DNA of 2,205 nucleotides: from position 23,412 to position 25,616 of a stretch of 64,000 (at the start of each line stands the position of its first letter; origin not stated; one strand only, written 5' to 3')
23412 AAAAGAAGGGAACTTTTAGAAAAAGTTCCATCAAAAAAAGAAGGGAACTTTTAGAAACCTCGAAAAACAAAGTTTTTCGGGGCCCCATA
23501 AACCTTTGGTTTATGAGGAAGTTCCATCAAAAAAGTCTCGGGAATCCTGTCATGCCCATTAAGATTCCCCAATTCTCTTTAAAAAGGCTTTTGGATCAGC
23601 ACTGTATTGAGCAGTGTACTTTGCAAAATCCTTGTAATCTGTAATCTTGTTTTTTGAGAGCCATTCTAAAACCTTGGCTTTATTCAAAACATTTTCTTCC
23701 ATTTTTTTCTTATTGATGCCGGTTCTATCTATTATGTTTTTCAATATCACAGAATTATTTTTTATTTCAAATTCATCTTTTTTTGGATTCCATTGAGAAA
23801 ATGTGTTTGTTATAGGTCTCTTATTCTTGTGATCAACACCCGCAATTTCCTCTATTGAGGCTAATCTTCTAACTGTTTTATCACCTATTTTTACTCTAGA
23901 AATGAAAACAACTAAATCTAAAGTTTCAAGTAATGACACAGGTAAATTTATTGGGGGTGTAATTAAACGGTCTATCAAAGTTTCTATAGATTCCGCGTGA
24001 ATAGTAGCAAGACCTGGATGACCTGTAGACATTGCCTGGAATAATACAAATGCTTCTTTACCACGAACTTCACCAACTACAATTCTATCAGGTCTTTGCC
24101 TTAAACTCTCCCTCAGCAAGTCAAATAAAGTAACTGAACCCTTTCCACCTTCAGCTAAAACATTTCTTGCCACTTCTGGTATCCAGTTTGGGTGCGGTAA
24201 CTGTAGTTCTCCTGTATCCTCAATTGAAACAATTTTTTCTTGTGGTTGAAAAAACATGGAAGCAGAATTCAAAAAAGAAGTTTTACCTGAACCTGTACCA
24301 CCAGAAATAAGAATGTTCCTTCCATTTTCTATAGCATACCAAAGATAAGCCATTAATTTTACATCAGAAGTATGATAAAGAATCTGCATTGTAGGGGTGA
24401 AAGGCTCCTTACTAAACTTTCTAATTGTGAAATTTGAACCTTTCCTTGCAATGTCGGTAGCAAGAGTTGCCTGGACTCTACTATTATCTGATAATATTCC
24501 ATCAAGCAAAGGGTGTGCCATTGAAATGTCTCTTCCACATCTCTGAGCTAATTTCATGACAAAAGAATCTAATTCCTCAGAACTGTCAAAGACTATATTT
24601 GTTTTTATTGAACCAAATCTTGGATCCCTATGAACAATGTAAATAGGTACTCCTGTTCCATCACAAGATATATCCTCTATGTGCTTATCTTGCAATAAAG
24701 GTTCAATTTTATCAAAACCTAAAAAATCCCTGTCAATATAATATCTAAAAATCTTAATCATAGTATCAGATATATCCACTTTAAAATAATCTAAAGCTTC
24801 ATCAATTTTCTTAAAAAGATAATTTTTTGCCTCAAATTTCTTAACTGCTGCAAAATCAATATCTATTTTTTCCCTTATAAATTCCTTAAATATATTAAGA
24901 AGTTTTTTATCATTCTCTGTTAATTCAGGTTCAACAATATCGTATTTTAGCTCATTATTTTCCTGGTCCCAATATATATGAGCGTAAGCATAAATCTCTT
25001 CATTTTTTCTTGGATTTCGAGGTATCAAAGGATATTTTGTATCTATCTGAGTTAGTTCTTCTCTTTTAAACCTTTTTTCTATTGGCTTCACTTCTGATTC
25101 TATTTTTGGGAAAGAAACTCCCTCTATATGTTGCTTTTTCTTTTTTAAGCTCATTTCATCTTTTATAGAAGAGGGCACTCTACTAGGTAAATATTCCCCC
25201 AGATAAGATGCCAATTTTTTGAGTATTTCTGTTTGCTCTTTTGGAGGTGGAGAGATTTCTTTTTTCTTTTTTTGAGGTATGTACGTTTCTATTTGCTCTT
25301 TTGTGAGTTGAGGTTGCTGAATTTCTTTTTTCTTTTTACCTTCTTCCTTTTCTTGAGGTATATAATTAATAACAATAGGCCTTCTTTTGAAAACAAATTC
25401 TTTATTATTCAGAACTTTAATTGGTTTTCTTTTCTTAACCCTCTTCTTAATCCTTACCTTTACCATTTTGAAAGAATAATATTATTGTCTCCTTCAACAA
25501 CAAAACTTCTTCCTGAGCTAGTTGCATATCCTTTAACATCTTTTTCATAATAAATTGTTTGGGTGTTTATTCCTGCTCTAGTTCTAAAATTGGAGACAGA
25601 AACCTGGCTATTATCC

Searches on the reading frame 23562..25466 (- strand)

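Call 62: search_protein_families(library=pfam, proteins=[window:23562-25466:-], max_evalue=0.001)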
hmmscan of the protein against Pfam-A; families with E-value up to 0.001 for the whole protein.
window:23562-25466:- (635 aa): 1 family
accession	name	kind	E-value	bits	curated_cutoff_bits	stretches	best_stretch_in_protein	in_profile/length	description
PF00437.27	T2SSE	-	1.9e-33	116.1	24.9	1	341-503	102-257/370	Type II/IV secretion system protein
